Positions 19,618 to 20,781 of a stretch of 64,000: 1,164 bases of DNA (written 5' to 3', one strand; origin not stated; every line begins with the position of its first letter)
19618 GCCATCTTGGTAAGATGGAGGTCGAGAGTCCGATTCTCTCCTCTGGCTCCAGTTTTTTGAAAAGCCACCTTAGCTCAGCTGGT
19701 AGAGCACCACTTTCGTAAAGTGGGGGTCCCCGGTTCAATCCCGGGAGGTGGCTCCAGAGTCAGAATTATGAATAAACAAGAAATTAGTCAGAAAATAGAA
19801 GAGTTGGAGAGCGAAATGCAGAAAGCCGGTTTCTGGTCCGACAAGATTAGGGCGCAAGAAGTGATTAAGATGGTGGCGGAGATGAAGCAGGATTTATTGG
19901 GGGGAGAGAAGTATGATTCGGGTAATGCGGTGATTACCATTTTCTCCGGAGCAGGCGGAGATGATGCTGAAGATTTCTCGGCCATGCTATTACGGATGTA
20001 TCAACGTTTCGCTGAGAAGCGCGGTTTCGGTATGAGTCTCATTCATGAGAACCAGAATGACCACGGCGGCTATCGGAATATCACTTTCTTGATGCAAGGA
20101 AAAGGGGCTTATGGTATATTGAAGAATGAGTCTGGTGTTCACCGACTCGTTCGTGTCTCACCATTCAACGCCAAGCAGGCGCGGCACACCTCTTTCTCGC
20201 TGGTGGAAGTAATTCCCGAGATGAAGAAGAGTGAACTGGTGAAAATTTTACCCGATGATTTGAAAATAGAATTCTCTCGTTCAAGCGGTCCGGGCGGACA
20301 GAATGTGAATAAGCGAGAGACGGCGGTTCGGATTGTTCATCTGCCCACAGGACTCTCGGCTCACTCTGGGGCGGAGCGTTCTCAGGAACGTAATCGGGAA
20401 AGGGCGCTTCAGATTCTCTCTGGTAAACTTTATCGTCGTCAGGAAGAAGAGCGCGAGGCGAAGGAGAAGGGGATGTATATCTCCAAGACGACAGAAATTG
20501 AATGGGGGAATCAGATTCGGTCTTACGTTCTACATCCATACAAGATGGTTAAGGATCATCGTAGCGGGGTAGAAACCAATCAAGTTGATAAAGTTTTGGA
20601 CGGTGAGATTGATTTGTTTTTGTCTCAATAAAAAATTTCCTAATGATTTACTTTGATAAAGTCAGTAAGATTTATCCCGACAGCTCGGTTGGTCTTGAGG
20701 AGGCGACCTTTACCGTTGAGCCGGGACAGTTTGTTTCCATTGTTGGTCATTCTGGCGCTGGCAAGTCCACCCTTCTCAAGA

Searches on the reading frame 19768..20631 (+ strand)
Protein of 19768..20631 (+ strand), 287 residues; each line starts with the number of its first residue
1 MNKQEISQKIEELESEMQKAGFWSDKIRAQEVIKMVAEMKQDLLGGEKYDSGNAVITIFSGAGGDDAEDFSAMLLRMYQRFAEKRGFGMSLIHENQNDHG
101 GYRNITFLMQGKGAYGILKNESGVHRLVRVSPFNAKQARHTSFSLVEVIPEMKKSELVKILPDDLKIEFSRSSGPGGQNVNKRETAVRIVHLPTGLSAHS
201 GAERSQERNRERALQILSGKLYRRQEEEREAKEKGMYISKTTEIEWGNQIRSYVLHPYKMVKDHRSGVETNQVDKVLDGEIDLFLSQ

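Call 48: search_protein_families(library=pfam, proteins=[window:19768-20631:+], max_evalue=0.001)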
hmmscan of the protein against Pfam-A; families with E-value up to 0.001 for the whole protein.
window:19768-20631:+ (287 aa): 2 families
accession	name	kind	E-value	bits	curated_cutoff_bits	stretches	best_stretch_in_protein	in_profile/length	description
PF03462.23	PCRF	-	3e-41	141.8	24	1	36-146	84-194/194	PCRF domain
PF00472.26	RF-1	-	5.4e-36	123.5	35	1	156-265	4-116/116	RF-1 domain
